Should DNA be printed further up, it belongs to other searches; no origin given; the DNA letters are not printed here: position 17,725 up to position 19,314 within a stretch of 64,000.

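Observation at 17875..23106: Coupled operon: Tat-exported GH109-like enzyme, SSF symporter, nucleotidyltransferase, GHMP anomeric kinase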

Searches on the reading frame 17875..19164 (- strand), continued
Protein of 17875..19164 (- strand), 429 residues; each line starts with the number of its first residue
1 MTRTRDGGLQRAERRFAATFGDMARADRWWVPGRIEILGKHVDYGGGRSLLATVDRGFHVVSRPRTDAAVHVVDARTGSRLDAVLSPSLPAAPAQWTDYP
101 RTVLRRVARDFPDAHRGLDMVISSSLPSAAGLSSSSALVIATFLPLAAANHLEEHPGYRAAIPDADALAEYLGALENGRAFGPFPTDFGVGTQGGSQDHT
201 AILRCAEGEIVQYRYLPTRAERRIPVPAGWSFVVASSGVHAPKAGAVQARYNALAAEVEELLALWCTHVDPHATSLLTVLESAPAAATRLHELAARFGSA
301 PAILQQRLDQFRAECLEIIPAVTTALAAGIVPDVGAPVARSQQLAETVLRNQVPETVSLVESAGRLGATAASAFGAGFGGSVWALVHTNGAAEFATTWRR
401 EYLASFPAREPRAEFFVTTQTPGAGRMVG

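Call 45: search_protein_families(library=ncbifam, proteins=[L020:11265-13346:+, L025:5104-7200:+, L039:12102-13064:-, L062:6319-7260:-, L071:11224-12093:+, L039:11248-12090:+, L033:6001-8457:-, L067:6238-8154:+, L074:11266-12747:-, L070:7604-9004:+], max_evalue=0.001)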
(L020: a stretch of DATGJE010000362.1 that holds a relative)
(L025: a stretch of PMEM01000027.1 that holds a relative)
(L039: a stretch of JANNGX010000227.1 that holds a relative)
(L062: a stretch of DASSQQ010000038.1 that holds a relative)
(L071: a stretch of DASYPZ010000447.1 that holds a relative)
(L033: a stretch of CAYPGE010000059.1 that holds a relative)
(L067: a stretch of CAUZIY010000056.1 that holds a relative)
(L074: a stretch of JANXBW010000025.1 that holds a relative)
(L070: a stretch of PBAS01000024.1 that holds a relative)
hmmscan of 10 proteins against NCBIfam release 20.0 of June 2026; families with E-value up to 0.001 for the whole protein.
L020:11265-13346:+ (693 aa): 0 families

L025:5104-7200:+ (698 aa): 0 families

L039:12102-13064:- (320 aa): 17 families
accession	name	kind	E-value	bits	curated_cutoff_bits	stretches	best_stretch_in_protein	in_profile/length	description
NF047922.1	GDPFucSynFcl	equivalog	1.3e-31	110.2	500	1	2-311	3-302/308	GDP-L-fucose synthase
TIGR04180.1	EDH_00030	hypoth_equivalog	1.4e-20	73.6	475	1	5-271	2-264/297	NAD-dependent 4,6-dehydratase LegB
TIGR01181.1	dTDP_gluc_dehyt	equivalog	1.7e-17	63.5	365.1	1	4-312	2-313/321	dTDP-glucose 4,6-dehydratase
TIGR01179.1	galE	equivalog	3.9e-17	62.1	262.3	1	4-312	2-327/332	UDP-glucose 4-epimerase GalE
TIGR02197.1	heptose_epim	equivalog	1.9e-12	47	274.6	1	5-280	2-277/316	ADP-glyceromanno-heptose 6-epimerase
TIGR03466.1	HpnA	hypoth_equivalog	3.4e-11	42.6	367.65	1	3-172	2-165/327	hopanoid-associated sugar epimerase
NF007582.0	PRK10217.1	equivalog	1.8e-08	33.9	698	1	105-261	121-268/355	dTDP-glucose 4,6-dehydratase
NF042422.1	oxyalk_red_OleD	equivalog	6.4e-08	32.3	580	1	3-227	2-208/329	2-alkyl-3-oxoalkanoate reductase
TIGR01777.1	yfcH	hypoth_equivalog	2.4e-07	30.7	207.35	0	211-267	188-245/292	TIGR01777 family oxidoreductase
NF058621.1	DiazavRedAvaA7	equivalog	1.2e-06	28.4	400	1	3-229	2-214/304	3-diazoavenalumate denitrifying reductase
NF004520.0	PRK05865.1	equivalog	4.6e-06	24.8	1509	1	3-121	2-105/854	sugar epimerase family protein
NF011728.1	PRK15181.1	equivalog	3.5e-05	23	760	1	46-239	73-255/348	Vi polysaccharide biosynthesis UDP-N-acetylglucosaminuronic acid C-4 epimerase TviC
NF007490.0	PRK10084.1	subfamily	4.1e-05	22.7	649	1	142-262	162-276/361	dTDP-glucose 4,6-dehydratase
NF008872.0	PRK11908.1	equivalog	4.4e-05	22.7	294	0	150-264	152-272/349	bifunctional UDP-4-keto-pentose/UDP-xylose synthase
NF009092.0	PRK12428.1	subfamily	5.9e-05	22.8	242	1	2-63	6-64/261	coniferyl-alcohol dehydrogenase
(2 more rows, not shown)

L062:6319-7260:- (313 aa): 27 families (the best 25 are shown)
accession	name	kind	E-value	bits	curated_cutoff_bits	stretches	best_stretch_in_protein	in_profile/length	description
TIGR01179.1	galE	equivalog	6.7e-49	166.5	262.3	1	4-299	1-312/332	UDP-glucose 4-epimerase GalE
TIGR01181.1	dTDP_gluc_dehyt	equivalog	2.1e-41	142.1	365.1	1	4-308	1-308/321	dTDP-glucose 4,6-dehydratase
NF011728.1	PRK15181.1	equivalog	1.2e-34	119.9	760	1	3-308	16-334/348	Vi polysaccharide biosynthesis UDP-N-acetylglucosaminuronic acid C-4 epimerase TviC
TIGR04180.1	EDH_00030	hypoth_equivalog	1.2e-32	113.2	475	1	5-298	1-296/297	NAD-dependent 4,6-dehydratase LegB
NF007956.0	PRK10675.1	subfamily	3e-27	95.6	394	1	4-309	2-327/338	UDP-glucose 4-epimerase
NF007582.0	PRK10217.1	equivalog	4.6e-25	88.5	698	1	3-308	2-328/355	dTDP-glucose 4,6-dehydratase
NF007490.0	PRK10084.1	subfamily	4.3e-24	85.2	649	2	132-307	156-330/361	dTDP-glucose 4,6-dehydratase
TIGR02197.1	heptose_epim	equivalog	2.6e-22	79.4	274.6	1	5-269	1-267/316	ADP-glyceromanno-heptose 6-epimerase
NF047922.1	GDPFucSynFcl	equivalog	5.7e-20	72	500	1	97-310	84-300/308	GDP-L-fucose synthase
NF042422.1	oxyalk_red_OleD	equivalog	1.7e-14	53.9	580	1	4-244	2-232/329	2-alkyl-3-oxoalkanoate reductase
TIGR03466.1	HpnA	hypoth_equivalog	7.5e-14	51.3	367.65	1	4-177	2-174/327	hopanoid-associated sugar epimerase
NF008360.0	PRK11150.1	equivalog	7.2e-13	48.4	452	1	114-261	112-253/310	ADP-glyceromanno-heptose 6-epimerase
TIGR01472.1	gmd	equivalog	1.7e-12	47.2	415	1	69-302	79-329/342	GDP-mannose 4,6-dehydratase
TIGR02622.1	CDP_4_6_dhtase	equivalog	5.3e-12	45.5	278.45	1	3-123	5-133/352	CDP-glucose 4,6-dehydratase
NF043036.1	ErythonDh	equivalog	5.6e-12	45.5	325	1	4-171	2-177/321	D-erythronate dehydrogenase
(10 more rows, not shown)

L071:11224-12093:+ (289 aa): 0 families

L039:11248-12090:+ (280 aa): 20 families
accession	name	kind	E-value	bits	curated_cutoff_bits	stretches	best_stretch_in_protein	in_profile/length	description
NF007482.0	PRK10073.1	equivalog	9.3e-19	67.6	423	1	12-108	4-100/334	glycosyltransferase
TIGR04283.1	glyco_like_mftF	equivalog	1.3e-17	64.1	182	1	16-187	1-169/221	TIGR04283 family arsenosugar biosynthesis glycosyltransferase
TIGR04009.1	wcaE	equivalog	1.2e-15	57.5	369.2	1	33-211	23-202/248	colanic acid biosynthesis glycosyltransferase WcaE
TIGR03111.1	glyc2_xrt_Gpos1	hypoth_equivalog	8e-15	54.6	363.95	1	9-131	44-170/439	TIGR03111 family XrtG-associated glycosyltransferase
NF047683.1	TeichurnBiosyTuaG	equivalog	1e-14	54.8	400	1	12-108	4-101/252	teichuronic acid biosynthesis protein TuaG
NF050050.1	ProtGlycPglI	equivalog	1.9e-12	47.2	500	1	14-136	2-125/306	GalNAc(5)-diNAcBac-PP-undecaprenol beta-1,3-glucosyltransferase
TIGR03937.1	PgaC_IcaA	equivalog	7.5e-12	44.9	422.3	1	11-124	42-155/407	poly-beta-1,6-N-acetyl-D-glucosamine synthase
NF041875.1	EPS_EpsD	equivalog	9.7e-11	41.6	370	1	16-134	1-120/325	exopolysaccharide biosynthesis glycosyltransferase EpsD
NF053739.1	GlytfEpsEBac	equivalog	1.7e-10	40.4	450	1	14-188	1-186/265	glycosyltransferase EpsE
TIGR03965.1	mycofact_glyco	equivalog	1.1e-08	34.4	280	1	4-106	64-167/467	mycofactocin biosynthesis glycosyltransferase MftF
TIGR03469.1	HpnB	hypoth_equivalog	1.3e-08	34.3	379.25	1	8-122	38-163/386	hopene-associated glycosyltransferase HpnB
NF010496.0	PRK13915.1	equivalog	2.3e-08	33.5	262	1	14-127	31-150/307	glucosyl-3-phosphoglycerate synthase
TIGR04195.1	S_glycosyl_SunS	equivalog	2.8e-08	33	350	1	11-112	54-151/421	SunS family peptide S-glycosyltransferase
NF038302.1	EPS_HpsE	equivalog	8.9e-08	31.4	300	1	16-109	3-101/307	hormogonium polysaccharide biosynthesis glycosyltransferase HpsE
NF038299.1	EPS_HpsN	equivalog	1e-07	31.2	425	1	14-117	1-105/317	hormogonium polysaccharide biosynthesis glycosyltransferase HpsN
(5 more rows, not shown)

L033:6001-8457:- (818 aa): 0 families

L067:6238-8154:+ (638 aa): 1 family
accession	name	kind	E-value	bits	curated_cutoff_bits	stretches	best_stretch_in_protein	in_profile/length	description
NF041651.1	nodul_NodU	equivalog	5.7e-43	147.5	1000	1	38-589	8-529/556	nodulation protein NodU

L074:11266-12747:- (493 aa): 0 families

L070:7604-9004:+ (466 aa): 2 families
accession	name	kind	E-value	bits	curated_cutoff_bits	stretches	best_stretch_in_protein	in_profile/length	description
TIGR02628.1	fuculo_kin_coli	equivalog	1.2e-15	57.5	470.9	1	11-264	4-266/465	L-fuculokinase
TIGR01312.1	XylB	equivalog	2.4e-09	36.3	380.25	1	13-236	3-237/481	xylulokinase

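Call 54: find_homologous_proteins(query=L020:11265-13346:+)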
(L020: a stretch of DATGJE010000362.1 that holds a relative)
Query L020:11265-13346:+ (693 aa): 7674 proteins with E <= 0.001 among 8000 candidates; the best 120 are listed.
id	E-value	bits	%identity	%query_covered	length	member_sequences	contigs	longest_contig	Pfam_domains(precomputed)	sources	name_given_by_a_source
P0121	0.0e+0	1455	90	100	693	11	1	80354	-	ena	-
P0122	0.0e+0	1434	88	100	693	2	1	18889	-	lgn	-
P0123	0.0e+0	1192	73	98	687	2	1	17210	-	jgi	jgi:hypothetical protein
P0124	0.0e+0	1182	73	99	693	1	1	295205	-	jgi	jgi:hypothetical protein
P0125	0.0e+0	1181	74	97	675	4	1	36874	-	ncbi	ncbi:MAG: enterotoxin [Candidatus Acidiferrales bacterium]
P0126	0.0e+0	1180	92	78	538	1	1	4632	-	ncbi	ncbi:MAG: enterotoxin, partial [Candidatus Acidiferrales bacterium]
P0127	0.0e+0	1178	74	98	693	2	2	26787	-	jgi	-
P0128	0.0e+0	1169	74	97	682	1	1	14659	-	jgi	jgi:hypothetical protein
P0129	0.0e+0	1163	71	100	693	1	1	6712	-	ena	-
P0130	0.0e+0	1158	72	98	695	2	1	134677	-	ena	-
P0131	0.0e+0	1152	74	97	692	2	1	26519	-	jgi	jgi:hypothetical protein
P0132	0.0e+0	1145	71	99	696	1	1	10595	-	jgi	jgi:hypothetical protein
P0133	0.0e+0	1142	72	97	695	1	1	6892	-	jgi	jgi:hypothetical protein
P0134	0.0e+0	1138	72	97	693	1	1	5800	-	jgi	jgi:hypothetical protein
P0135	0.0e+0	1137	71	98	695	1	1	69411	-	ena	-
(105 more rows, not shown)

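Call 67: predict_structure(alignment_id=A3)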
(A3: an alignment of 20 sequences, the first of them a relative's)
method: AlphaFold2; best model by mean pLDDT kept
length: 693 residues; sequences in the alignment: 20
mean_pLDDT: 79.8   pTM: 0.83
mean pLDDT of the five models: 79.8, 78.7, 75.7, 74.2, 69.8
residues with pLDDT >= 90: 284; 70-90: 253; 50-70: 76; < 50: 80
segments of 3 or more residues with pLDDT < 50: 1-18, 29-54, 291-298, 488-505, 526-530, 539-541
pLDDT, mean of each block of 10 residues (from residue 1): 28 39 57 36 30 70 95 96 95 89 95 96 95 87 93 96 97 95 95 94 87 92 91 93 92 94 89 85 67 44 81 90 84 71 79 91 86 68 85 84 92 93 82 74 88 91 80 77 62 39 52 78 55 53 62 70 60 84 84 83 88 89 89 95 90 93 90 96 89 92
secondary structure, 60 per line:
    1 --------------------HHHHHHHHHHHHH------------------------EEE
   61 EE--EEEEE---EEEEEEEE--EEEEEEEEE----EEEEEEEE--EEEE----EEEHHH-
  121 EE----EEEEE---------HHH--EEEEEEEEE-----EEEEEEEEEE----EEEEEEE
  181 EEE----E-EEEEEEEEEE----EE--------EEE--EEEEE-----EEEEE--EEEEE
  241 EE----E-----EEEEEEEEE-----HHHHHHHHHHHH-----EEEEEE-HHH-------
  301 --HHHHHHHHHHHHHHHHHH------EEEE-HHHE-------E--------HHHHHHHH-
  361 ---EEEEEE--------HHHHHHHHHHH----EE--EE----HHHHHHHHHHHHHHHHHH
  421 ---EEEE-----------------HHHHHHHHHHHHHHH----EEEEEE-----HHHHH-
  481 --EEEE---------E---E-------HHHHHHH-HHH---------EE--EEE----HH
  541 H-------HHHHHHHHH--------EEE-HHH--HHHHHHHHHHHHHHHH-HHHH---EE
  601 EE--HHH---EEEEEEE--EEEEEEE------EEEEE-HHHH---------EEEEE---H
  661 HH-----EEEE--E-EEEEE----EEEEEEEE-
elements in order (helices of 4 or more, strands of 3 or more residues): H21-33 E58-62 E65-69 E73-80 E83-91 E96-103 E106-109 E114-116 E127-131 E146-154 E160-169 E174-183 E190-199 E214-216 E219-223 E229-233 E236-242 E253-261 H267-278 E284-289 H303-320 E327-330 H352-359 E364-369 H378-388 H403-420 E424-427 H445-459 E464-469 H475-479 E483-486 H508-514 E532-534 H549-557 E566-568 H575-590 H592-595 E599-602 E611-617 E620-626 E633-637 H639-642 E652-656 E668-671 E676-680 E685-692

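Call 69: predict_structure(alignment_id=A1)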
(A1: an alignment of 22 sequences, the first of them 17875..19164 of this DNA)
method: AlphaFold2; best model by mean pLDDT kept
length: 429 residues; sequences in the alignment: 22
mean_pLDDT: 90.6   pTM: 0.90
mean pLDDT of the five models: 90.6, 90.4, 89.7, 89.4, 88.1
residues with pLDDT >= 90: 319; 70-90: 82; 50-70: 23; < 50: 5
segments of 3 or more residues with pLDDT < 50: 1-5
pLDDT, mean of each block of 10 residues (from residue 1): 60 96 94 92 88 94 97 94 95 87 95 96 82 86 97 92 91 84 74 74 93 91 94 91 75 89 96 93 96 98 97 97 97 97 93 93 98 77 96 98 96 91 86
secondary structure, 60 per line:
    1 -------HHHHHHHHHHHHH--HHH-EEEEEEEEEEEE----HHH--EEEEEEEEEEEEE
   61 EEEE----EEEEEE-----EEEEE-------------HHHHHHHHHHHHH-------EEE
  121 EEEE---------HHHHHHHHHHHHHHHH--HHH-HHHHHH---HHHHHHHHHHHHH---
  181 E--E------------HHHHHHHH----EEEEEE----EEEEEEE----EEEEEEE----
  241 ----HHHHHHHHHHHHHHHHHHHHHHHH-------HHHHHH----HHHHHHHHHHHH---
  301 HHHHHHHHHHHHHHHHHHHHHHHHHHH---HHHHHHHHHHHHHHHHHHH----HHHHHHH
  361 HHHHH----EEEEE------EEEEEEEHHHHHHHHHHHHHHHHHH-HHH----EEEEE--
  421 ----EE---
elements in order: H8-20 E27-38 E48-64 E69-74 E80-84 H98-110 E118-124 H134-149 H156-161 H165-177 H197-204 E209-214 E219-225 E230-236 H245-268 H276-281 H286-297 H301-327 H331-349 H354-365 E370-374 E381-387 H388-405 E414-418

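Call 71: fold_search(model_id=the predicted structure, library=pdb)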
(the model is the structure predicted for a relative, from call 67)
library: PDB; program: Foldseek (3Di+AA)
matches with E <= 10: 1660; with E <= 0.001: 453
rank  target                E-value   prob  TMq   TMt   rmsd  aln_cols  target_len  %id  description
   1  8k1a_A                1.6e-22  1.00  0.54  0.51   8.4       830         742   12  the wild-typed alpha-galactosidase 5 (released 2024-07-17)
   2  2yfn                  5.2e-22  1.00  0.57  0.55   7.9       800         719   12  galactosidase domain of alpha-galactosidase-sucrose kinase, AgaSK (released 2011-09-28)
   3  2xn0_A                6.5e-22  1.00  0.57  0.55   8.3       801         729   11  Structure of alpha-galactosidase from Lactobacillus acidophilus NCFM, PtCl4 derivative (released 2011-08-10)
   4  9awt_A                1.7e-21  1.00  0.40  0.42  11.5       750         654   12  Structure of the A type blood alpha-D-galactosamine galactosaminidase from Flavonifractor plautii in complex with GalN (released 2024-12-18)
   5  4fnq                  1.9e-21  1.00  0.58  0.56   8.0       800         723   12  Crystal structure of GH36 alpha-galactosidase AgaB from Geobacillus stearothermophilus (released 2012-10-03)
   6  8x1b                  3.1e-21  1.00  0.39  0.41  11.7       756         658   11  Cryo-EM structure of FpGalactosaminidase from Flavonifractor plautii in apo state (released 2024-11-13)
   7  6jhp_A                5.6e-21  1.00  0.57  0.55   7.5       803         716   11  Crystal structure of the glycoside hydrolase family 36 alpha-galactosidase from Paecilomyces thermophila (released 2020-05-20)
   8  6phw_A                7.0e-21  1.00  0.55  0.53   8.2       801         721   12  SpAga D472N structure in complex with melibiose (released 2019-10-02)
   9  4fnu_A                7.8e-21  1.00  0.58  0.56   7.8       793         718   12  Crystal structure of GH36 alpha-galactosidase AgaA A355E D478A from Geobacillus stearothermophilus in complex with sta (released 2012-10-03)
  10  4fnr_A                1.0e-20  1.00  0.56  0.55   7.9       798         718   12  Crystal structure of GH36 alpha-galactosidase AgaA from Geobacillus stearothermophilus (released 2012-10-03)
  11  9ayu_A                1.0e-20  1.00  0.41  0.43  11.1       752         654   12  Structure of the A type blood alpha-D-galactosamine galactosaminidase D463A mutant from Flavonifractor plautii (released 2024-12-18)
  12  6phu                  1.5e-20  1.00  0.57  0.55   8.0       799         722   12  SpAga wild type apo structure (released 2019-10-02)
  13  8k7v_A                1.5e-20  1.00  0.55  0.51   8.1       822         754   12  the alpha-galactosidase 5 with inhibitor ABP2 (released 2024-07-31)
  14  3mi6_C                2.5e-20  1.00  0.55  0.52   8.8       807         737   12  Crystal structure of the alpha-galactosidase from Lactobacillus brevis, Northeast Structural Genomics Consortium Targe (released 2010-04-28)
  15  8k7v_B                3.7e-20  1.00  0.56  0.52   8.0       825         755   12  the alpha-galactosidase 5 with inhibitor ABP2 (released 2024-07-31)
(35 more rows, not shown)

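Call 72: fold_search(model_id=the predicted structure, library=pdb)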
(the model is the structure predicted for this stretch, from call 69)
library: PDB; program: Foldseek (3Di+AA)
matches with E <= 10: 438; with E <= 0.001: 174
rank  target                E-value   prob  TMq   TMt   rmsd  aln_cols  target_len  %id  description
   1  1s4e_D                1.9e-24  1.00  0.72  0.88   3.9       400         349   22  Pyrococcus furiosus galactokinase in complex with galactose, ADP and magnesium (released 2004-04-06)
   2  1s4e_F                4.3e-24  1.00  0.73  0.88   3.7       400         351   23  Pyrococcus furiosus galactokinase in complex with galactose, ADP and magnesium (released 2004-04-06)
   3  6zfh_B                4.6e-24  1.00  0.72  0.79   4.8       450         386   22  Structure of human galactokinase in complex with galactose and 2'-(benzo[d]oxazol-2-ylamino)-7',8'-dihydro-1'H-spiro[c (released 2021-06-30)
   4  1pie                  6.8e-24  1.00  0.78  0.85   3.8       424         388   21  Crystal Structure of Lactococcus lactis Galactokinase Complexed with Galactose (released 2003-09-23)
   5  6zfh_A                9.6e-24  1.00  0.72  0.80   5.1       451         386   22  Structure of human galactokinase in complex with galactose and 2'-(benzo[d]oxazol-2-ylamino)-7',8'-dihydro-1'H-spiro[c (released 2021-06-30)
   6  6zfh_E                1.2e-23  1.00  0.73  0.81   4.9       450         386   22  Structure of human galactokinase in complex with galactose and 2'-(benzo[d]oxazol-2-ylamino)-7',8'-dihydro-1'H-spiro[c (released 2021-06-30)
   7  6ter_C                1.4e-23  1.00  0.78  0.81   3.7       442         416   23  Crystal structure of a galactokinase from Bifidobacterium infantis in complex with Galactose (released 2020-06-10)
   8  6tep_A                1.4e-23  1.00  0.77  0.80   4.3       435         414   21  Crystal structure of a galactokinase from Bifidobacterium infantis in complex with ADP (released 2020-06-10)
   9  6gr2_F                1.7e-23  1.00  0.72  0.80   4.6       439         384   21  Structure of human galactokinase in complex with galactose and ADP (released 2019-06-19)
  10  6q3x_B                1.9e-23  1.00  0.72  0.80   4.7       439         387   21  Structure of human galactokinase in complex with galactose and 2'-(benzo[d]oxazol-2-ylamino)-7',8'-dihydro-1'H-spiro[c (released 2020-07-15)
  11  6tep_B                2.0e-23  1.00  0.78  0.81   4.0       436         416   22  Crystal structure of a galactokinase from Bifidobacterium infantis in complex with ADP (released 2020-06-10)
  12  6qje_A                2.1e-23  1.00  0.75  0.82   4.4       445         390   22  Structure of human galactokinase 1 bound with 4-{[2-(Methylsulfonyl)-1H-imidazol-1-yl]methyl}-1,3-thiazole (released 2019-02-27)
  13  2dei                  2.4e-23  1.00  0.72  0.86   4.0       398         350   22  Crystal Structure of galaktokinase from Pyrococcus horikoshii with AMP-PNP and galactose (released 2007-05-01)
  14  6zfh_C                3.1e-23  1.00  0.72  0.79   5.0       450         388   21  Structure of human galactokinase in complex with galactose and 2'-(benzo[d]oxazol-2-ylamino)-7',8'-dihydro-1'H-spiro[c (released 2021-06-30)
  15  1s4e_E                3.3e-23  1.00  0.71  0.86   4.0       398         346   22  Pyrococcus furiosus galactokinase in complex with galactose, ADP and magnesium (released 2004-04-06)
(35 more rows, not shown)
